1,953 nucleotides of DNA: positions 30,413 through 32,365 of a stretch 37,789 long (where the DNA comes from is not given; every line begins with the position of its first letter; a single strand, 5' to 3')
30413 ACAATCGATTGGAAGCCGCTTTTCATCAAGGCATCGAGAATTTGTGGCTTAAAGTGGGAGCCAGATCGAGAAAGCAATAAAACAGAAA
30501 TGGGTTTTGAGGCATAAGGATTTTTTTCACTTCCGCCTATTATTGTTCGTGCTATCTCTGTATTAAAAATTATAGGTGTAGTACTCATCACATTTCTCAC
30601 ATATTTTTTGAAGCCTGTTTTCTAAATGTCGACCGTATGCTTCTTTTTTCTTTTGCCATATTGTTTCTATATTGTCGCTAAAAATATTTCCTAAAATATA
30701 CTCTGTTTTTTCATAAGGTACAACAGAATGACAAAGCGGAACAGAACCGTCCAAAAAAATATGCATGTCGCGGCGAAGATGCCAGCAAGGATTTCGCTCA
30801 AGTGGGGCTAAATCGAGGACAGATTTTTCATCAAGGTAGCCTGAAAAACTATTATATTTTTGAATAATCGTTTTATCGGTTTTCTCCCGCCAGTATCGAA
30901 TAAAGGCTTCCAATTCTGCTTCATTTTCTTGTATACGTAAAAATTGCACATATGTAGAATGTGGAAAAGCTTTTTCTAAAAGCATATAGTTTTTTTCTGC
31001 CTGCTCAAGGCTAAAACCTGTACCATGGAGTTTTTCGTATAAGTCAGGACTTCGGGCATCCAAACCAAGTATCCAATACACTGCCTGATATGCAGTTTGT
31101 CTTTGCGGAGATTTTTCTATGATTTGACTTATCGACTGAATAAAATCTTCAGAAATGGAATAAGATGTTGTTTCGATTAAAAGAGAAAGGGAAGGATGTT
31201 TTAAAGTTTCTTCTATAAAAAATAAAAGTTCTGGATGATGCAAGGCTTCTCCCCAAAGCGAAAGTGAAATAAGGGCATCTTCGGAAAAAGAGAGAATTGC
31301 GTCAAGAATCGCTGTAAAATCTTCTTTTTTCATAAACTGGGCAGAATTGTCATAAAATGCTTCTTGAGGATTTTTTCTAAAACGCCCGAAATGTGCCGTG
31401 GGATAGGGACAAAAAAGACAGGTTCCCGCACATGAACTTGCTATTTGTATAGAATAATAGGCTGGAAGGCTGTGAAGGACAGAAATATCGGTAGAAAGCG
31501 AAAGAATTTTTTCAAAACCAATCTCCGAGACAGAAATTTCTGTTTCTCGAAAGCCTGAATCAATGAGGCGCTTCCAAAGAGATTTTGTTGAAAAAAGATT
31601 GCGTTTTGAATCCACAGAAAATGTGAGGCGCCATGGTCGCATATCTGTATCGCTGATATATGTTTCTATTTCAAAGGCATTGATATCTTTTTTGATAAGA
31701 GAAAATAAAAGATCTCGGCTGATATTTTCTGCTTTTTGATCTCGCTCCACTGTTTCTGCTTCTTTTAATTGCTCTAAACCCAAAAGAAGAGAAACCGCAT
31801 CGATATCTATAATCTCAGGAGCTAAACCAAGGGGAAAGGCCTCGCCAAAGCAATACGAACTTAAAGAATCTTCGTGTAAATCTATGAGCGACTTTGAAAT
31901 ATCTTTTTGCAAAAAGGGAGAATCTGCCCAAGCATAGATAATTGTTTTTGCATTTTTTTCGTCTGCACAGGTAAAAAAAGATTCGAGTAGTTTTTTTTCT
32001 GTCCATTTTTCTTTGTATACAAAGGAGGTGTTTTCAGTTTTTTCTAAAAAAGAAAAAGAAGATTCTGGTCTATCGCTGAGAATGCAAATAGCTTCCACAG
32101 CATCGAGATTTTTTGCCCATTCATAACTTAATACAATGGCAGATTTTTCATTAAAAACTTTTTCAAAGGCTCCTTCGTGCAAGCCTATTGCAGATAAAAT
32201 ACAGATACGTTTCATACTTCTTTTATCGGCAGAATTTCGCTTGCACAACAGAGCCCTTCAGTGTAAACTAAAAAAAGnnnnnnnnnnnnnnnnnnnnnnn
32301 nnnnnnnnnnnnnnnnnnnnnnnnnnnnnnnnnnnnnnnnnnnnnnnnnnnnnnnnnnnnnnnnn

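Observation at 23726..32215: Six tightly packed genes mixing radical-SAM, glycosyl/cytidylyl-transfer, methylation, amino-acid ligation and peptidoglycan hydrolysis, ending directly upstream of flaA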

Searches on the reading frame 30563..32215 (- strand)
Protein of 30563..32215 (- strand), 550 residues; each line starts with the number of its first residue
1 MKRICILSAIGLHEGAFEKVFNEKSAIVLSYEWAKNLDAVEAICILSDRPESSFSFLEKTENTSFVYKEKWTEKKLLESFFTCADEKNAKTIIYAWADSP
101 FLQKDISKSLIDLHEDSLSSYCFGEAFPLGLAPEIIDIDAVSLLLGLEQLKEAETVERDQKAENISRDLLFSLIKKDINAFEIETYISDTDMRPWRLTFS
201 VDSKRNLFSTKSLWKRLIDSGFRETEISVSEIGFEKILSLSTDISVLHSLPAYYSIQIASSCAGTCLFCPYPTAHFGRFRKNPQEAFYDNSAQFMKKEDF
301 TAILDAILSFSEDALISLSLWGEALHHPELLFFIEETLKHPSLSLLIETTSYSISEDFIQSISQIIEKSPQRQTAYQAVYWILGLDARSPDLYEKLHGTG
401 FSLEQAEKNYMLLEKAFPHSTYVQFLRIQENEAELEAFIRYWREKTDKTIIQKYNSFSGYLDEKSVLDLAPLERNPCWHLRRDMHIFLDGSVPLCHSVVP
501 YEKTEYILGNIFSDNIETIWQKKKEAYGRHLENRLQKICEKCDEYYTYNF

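Call 3: search_protein_families(library=pfam, proteins=[window:30563-32215:-], max_evalue=0.01)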
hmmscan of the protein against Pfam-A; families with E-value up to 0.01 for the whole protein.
window:30563-32215:- (550 aa): 2 families
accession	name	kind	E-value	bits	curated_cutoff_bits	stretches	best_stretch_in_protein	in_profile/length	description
PF13186.11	SPASM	-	8.3e-10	39.3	21.5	1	477-543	1-67/67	Iron-sulfur cluster-binding domain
PF04055.27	Radical_SAM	-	4.3e-05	24.2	29.5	1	258-440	3-164/166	Radical SAM superfamily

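Call 4: search_protein_families(library=ncbifam, proteins=[window:30563-32215:-], max_evalue=0.01)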
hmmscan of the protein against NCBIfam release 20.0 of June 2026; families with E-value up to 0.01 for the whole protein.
window:30563-32215:- (550 aa): 5 families
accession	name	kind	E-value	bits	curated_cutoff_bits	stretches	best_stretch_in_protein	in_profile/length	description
TIGR04321.1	spiroSPASM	subfamily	1.7e-148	495.5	250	1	6-550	4-510/510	spiro-SPASM protein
TIGR04317.1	W_rSAM_matur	equivalog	2.5e-06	26.9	380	1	289-362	27-98/349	tungsten cofactor oxidoreductase radical SAM maturase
TIGR04133.1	rSAM_w_lipo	hypoth_equivalog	9.6e-06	24.8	425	1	429-545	215-324/350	TIGR04133 family radical SAM/SPASM protein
TIGR04085.1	rSAM_more_4Fe4S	domain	0.00017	22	27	1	483-543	6-65/93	SPASM domain-containing protein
TIGR03942.1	sulfatase_rSAM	equivalog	0.006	15.7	349.45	0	483-543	257-315/363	anaerobic sulfatase maturase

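Call 8: find_homologous_proteins(query=window:30563-32215:-, max_evalue=0.00001)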
Query window:30563-32215:- (550 aa): 438 proteins with E <= 0.00001 among 8000 candidates; the best 120 are listed.
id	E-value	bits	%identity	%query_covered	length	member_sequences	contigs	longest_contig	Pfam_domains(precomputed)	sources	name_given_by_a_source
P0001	0.0e+0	1185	95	100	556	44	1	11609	PF13186.12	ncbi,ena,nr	ncbi:MAG TPA: spiro-SPASM protein [Treponemataceae bacterium]|nr:spiro-SPASM protein [Treponematacea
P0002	4.6e-216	737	60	100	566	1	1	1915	PF13186.12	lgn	-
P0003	1.4e-202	692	60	91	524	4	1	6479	PF13186.12,PF04055.28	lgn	-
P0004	4.1e-129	450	41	100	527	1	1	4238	PF13186.12,PF04055.28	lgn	-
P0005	8.6e-124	432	41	100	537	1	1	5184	PF13186.12,PF04055.28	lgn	-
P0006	6.6e-122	426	40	100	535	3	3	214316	PF13186.12,PF04055.28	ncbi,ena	-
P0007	9.2e-122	426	41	100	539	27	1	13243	PF13186.12,PF04055.28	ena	-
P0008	2.4e-121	424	40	100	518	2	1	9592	PF13186.12,PF04055.28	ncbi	ncbi:MAG: spiro-SPASM protein [Treponemataceae bacterium]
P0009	1.0e-117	412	40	100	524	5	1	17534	PF13186.12,PF04055.28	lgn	-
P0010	4.2e-115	404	38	100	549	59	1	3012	PF13186.12,PF04055.28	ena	-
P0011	2.0e-114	401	37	100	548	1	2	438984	PF13186.12,PF04055.28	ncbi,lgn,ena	-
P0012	9.2e-114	399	39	100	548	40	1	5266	PF13186.12,PF04055.28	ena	-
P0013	1.4e-113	399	39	97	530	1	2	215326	PF13186.12,PF04055.28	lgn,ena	-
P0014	5.8e-113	397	37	100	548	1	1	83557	PF13186.12,PF04055.28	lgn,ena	-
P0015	8.2e-113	396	40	100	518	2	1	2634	PF13186.12,PF04055.28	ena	-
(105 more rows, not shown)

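Call 13: find_related_loci(query=A1, collection=genome_contigs, flank=10000)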
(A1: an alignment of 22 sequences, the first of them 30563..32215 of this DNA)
Query A1 (550 aa) in genome_contigs; peptide patterns used: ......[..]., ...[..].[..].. (x = any residue, [..] = any of these).
599 stretches matched a pattern (row limit reached: there are more); 497 encode a relative of the query (tblastn E <= 1e-3); the best 80 are kept; 80 distinct loci.
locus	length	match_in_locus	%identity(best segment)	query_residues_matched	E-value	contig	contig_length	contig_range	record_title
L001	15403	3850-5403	41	1-550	1e-129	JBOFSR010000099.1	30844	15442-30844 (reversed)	MAG: Treponemataceae bacterium isolate WFFMC_MAG_651 k139_151230_flag=1_multi=7.2784_len=30844, whole genome shotgun seq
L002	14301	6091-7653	39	1-550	3e-119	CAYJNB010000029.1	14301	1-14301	MAG TPA_asm: uncultured Treponemataceae bacterium isolate ERP123703_co3_90 genome assembly, contig: NODE_5157_length_143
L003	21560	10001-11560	39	1-550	3e-116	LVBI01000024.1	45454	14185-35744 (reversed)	MAG: Spirochaetales bacterium Spiro_07 Spiro_07_contig_337134, whole genome shotgun sequence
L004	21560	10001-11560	37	1-550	7e-116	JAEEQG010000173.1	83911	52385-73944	MAG: Spirochaetes bacterium isolate Tb.RUG.33 k141_12619541_flag=0_multi=30.1711_len=83911, whole genome shotgun sequenc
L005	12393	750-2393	37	1-550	5e-116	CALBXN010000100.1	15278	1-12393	MAG TPA_asm: uncultured Treponema sp. isolate SRR6425805_bin.27_CONCOCT_v1.1_MAG genome assembly, contig: ERZ1767615.181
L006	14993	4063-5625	38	1-550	6e-113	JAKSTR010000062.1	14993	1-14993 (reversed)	MAG: Treponemataceae bacterium isolate Horse_feces312 MAG312_62, whole genome shotgun sequence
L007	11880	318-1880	37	1-550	7e-113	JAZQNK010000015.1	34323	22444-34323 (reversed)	MAG: Treponemataceae bacterium isolate T1900045246_TH20190016.MAGScoT_cleanbin_000028 SGB_5636_k141_2631893, whole genom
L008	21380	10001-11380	40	68-550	9e-113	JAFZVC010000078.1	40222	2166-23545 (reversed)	MAG: Spirochaetaceae bacterium isolate RGIG8125 Water_buffalos_Rumen-3__c1191460, whole genome shotgun sequence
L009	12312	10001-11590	37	1-550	2e-112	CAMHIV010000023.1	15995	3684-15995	MAG: uncultured Treponema sp. isolate SRR11784285_bin.9_metaWRAP_v1.3_MAG genome assembly, contig: ERZ12202772.2470, who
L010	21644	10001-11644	37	1-550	4e-112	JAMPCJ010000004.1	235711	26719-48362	MAG: Treponema brennaborense isolate NALB_7821b_31 Scaffold_#4__SCF_004__235611_bp, whole genome shotgun sequence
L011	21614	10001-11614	35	1-550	3e-111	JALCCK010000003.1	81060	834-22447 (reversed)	MAG: Treponema sp. isolate UW_MP_TREP1_1 Ga0455796_000134, whole genome shotgun sequence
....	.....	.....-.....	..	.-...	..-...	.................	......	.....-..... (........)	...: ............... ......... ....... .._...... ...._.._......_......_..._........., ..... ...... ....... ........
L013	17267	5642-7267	35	1-550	1e-110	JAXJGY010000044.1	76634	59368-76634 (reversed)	MAG: Treponema sp. isolate DOME_MAG_1265 1265_C0121_k141_507155, whole genome shotgun sequence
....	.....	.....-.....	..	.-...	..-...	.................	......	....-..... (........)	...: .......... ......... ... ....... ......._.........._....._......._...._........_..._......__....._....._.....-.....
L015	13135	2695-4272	36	16-550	1e-108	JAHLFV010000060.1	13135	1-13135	MAG: Candidatus Treponema excrementipullorum isolate Gambia15-2214 G3M40__C70530_L13135, whole genome shotgun sequence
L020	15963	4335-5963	37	1-550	3e-107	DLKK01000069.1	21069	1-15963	MAG TPA_asm: Treponema sp. UBA7590 UBA7590_contig_3265, whole genome shotgun sequence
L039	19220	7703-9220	35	1-550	4e-103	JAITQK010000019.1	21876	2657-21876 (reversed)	MAG: Treponema sp. isolate Pq454_bin73 k119_2746892, whole genome shotgun sequence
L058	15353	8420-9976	34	1-550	8e-101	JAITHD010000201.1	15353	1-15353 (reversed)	MAG: Treponema sp. isolate Pc512_bin5 k119_740321, whole genome shotgun sequence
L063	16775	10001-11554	34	1-550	7e-101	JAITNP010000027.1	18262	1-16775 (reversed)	MAG: Treponema sp. isolate Po218_bin21 k119_4026865, whole genome shotgun sequence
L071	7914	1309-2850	35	6-550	2e-99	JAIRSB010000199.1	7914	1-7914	MAG: Spirochaetaceae bacterium isolate Ct408_bin150 k119_4049330, whole genome shotgun sequence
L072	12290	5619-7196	36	12-549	8e-100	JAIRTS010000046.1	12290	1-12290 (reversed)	MAG: Treponema sp. isolate Ct408_bin93 k119_3025900, whole genome shotgun sequence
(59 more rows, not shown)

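Call 37: search_solved_structures(query=A1, max_evalue=0.01)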
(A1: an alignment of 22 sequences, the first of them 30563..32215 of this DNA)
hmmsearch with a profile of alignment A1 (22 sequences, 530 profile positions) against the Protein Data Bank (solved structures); distinct sequences matched with E-value up to 0.01: 2.
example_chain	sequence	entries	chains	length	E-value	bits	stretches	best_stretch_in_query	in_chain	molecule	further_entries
4m7t_A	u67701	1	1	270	1.7e-10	43.4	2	235-347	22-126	BtrN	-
4m7s_A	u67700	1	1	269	3.5e-10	42.4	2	239-347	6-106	BtrN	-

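Call 42: predict_structure(alignment_id=A1)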
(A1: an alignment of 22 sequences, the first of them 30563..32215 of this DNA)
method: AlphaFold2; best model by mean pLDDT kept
length: 550 residues; sequences in the alignment: 22
mean_pLDDT: 89.2   pTM: 0.88
mean pLDDT of the five models: 89.2, 87.3, 86.1, 84.8, 82.6
residues with pLDDT >= 90: 368; 70-90: 145; 50-70: 26; < 50: 11
segments of 3 or more residues with pLDDT < 50: 156-162, 547-550
pLDDT, mean of each block of 10 residues (from residue 1): 95 93 94 92 96 92 93 94 95 97 94 96 93 96 90 55 74 87 93 86 93 93 68 87 90 96 89 87 91 96 97 94 94 98 95 96 96 87 95 90 95 95 93 93 91 82 72 65 93 87 84 96 90 82 53
secondary structure, 60 per line:
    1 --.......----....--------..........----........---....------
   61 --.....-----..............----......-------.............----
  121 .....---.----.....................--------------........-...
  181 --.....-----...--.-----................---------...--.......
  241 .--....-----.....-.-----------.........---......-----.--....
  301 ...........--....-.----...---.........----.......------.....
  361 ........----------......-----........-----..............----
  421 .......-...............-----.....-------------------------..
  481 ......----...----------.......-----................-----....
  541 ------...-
elements in order: E3-9 H14-17 H26-35 E40-47 H51-54 E63-67 H73-86 E91-96 H104-116 E121-125 E134-137 H138-154 H169-176 E183-187 H204-219 H234-241 H244-247 E253-257 H271-279 H283-288 H297-311 E314-317 H330-338 E343-349 H356-368 E379-384 H390-397 H403-416 E421-427 H429-443 E449-453 H479-482 E483-486 E491-493 E507-510 H516-531 H537-540 E547-549

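Call 46: fold_search(model_id=the predicted structure, library=pdb)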
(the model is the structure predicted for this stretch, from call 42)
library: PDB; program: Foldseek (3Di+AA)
matches with E <= 10: 1549; with E <= 0.001: 260
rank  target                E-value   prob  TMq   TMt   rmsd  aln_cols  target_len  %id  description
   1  6oew_A                4.9e-10  1.00  0.33  0.71   4.4       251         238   15  Structure of a Cytidylyltransferase from Leptospira borgpetersenii serovar Hardjo-bovis (strain JB197) (released 2019-04-17)
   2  6oew_B                1.1e-09  1.00  0.34  0.73   4.3       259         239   16  Structure of a Cytidylyltransferase from Leptospira borgpetersenii serovar Hardjo-bovis (strain JB197) (released 2019-04-17)
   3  5why_A                4.0e-09  1.00  0.37  0.47  11.2       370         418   14  Structural Insights into Thioether Bond Formation in the Biosynthesis of Sactipeptides (released 2017-07-26)
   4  4m7t                  1.2e-08  1.00  0.35  0.73   4.3       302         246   16  Crystal structure of BtrN in complex with AdoMet and 2-DOIA (released 2013-10-02)
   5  5why_B                1.5e-08  1.00  0.37  0.48  11.2       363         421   14  Structural Insights into Thioether Bond Formation in the Biosynthesis of Sactipeptides (released 2017-07-26)
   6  5wgg_A                2.2e-08  1.00  0.38  0.47  11.5       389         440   14  Structural Insights into Thioether Bond Formation in the Biosynthesis of Sactipeptides (released 2017-07-26)
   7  4cvh                  2.7e-08  1.00  0.29  0.39  19.9       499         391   11  Crystal structure of human isoprenoid synthase domain-containing protein (released 2015-02-04)
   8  4k36_B                4.3e-08  1.00  0.38  0.55   7.4       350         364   14  His6 tagged anSMEcpe with bound AdoMet (released 2013-05-08)
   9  6xhs_F                2.9e-07  1.00  0.28  0.63   5.6       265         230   12  Crystal structure of S. aureus TarI in complex with CTP (space group P1211) (released 2021-04-21)
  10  3n9w_B                3.3e-07  1.00  0.30  0.68   4.8       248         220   13  Crystal structure of 2-C-methyl-D-erythritol 4-phosphate cytidylyltransferase (IspD) in complex with 1,2-Propanediol (released 2011-05-25)
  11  6xhq_B                3.3e-07  1.00  0.28  0.62   6.0       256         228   14  Crystal structure of S. aureus TarI in complex with CDP-ribitol (space group C121) (released 2021-04-21)
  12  4kt7_A                5.2e-07  1.00  0.28  0.62   6.2       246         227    9  The crystal structure of 4-diphosphocytidyl-2C-methyl-D-erythritolsynthase from Anaerococcus prevotii DSM 20548 (released 2013-06-05)
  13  6xhq_A                8.2e-07  1.00  0.28  0.59   6.1       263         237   13  Crystal structure of S. aureus TarI in complex with CDP-ribitol (space group C121) (released 2021-04-21)
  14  1vpa_A                9.1e-07  1.00  0.28  0.63   5.3       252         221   13  Crystal structure of 2-C-methyl-D-erythritol 4-phosphate cytidylyltransferase (TM1393) from Thermotoga maritima at 2.6 (released 2004-11-02)
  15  1vgu_A                1.4e-06  1.00  0.28  0.66   5.8       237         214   14  Crystal structure of 4-diphosphocytidyl-2C-methyl-D-erythritol synthase (released 2003-11-25)
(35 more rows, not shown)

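Call 85: find_encoding_contigs(protein=window:30563-32215:-, flank=2000, max_places=4)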
Protein window:30563-32215:- (550 aa): 23 contigs read that carry it; 4 places shown.
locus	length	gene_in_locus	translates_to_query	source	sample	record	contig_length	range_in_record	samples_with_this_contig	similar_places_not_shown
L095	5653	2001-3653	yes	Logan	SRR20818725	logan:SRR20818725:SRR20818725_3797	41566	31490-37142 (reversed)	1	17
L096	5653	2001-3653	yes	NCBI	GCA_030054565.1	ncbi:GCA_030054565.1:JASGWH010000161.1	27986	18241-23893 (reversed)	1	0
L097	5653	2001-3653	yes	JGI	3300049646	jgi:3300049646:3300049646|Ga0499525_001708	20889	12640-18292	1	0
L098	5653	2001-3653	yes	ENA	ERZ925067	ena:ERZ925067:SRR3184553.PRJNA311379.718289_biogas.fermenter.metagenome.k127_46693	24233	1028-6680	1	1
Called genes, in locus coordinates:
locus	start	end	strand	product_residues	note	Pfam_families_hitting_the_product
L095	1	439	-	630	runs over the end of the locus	PF02518:HATPase_c (weak), PF13589:HATPase_c_3, PF01119:DNA_mis_repair, PF08676:MutL_C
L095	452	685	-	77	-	PF10241:KxDL (weak), PF02609:Exonuc_VII_S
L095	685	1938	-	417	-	PF13742:tRNA_anti_2, PF01336:tRNA_anti-codon, PF02601:Exonuc_VII_L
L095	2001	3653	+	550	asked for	PF13186:SPASM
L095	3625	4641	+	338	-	-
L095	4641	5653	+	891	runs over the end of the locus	PF02348:CTP_transf_3, PF13489:Methyltransf_23, PF08241:Methyltransf_11 (weak), PF08242:Methyltransf_12, PF13649:Methyltransf_25 (weak)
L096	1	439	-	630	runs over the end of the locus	PF02518:HATPase_c (weak), PF13589:HATPase_c_3, PF01119:DNA_mis_repair, PF08676:MutL_C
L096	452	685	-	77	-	PF10241:KxDL (weak), PF02609:Exonuc_VII_S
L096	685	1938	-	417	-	PF13742:tRNA_anti_2, PF01336:tRNA_anti-codon, PF02601:Exonuc_VII_L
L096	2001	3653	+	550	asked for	PF13186:SPASM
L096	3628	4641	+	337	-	-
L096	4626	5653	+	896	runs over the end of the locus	PF02348:CTP_transf_3, PF13489:Methyltransf_23, PF08241:Methyltransf_11 (weak), PF08242:Methyltransf_12, PF13649:Methyltransf_25 (weak)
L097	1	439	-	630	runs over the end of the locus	PF02518:HATPase_c (weak), PF13589:HATPase_c_3, PF01119:DNA_mis_repair, PF08676:MutL_C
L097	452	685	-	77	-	PF10241:KxDL (weak), PF02609:Exonuc_VII_S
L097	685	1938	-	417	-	PF13742:tRNA_anti_2, PF01336:tRNA_anti-codon, PF02601:Exonuc_VII_L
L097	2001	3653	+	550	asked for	PF13186:SPASM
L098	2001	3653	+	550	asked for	PF13186:SPASM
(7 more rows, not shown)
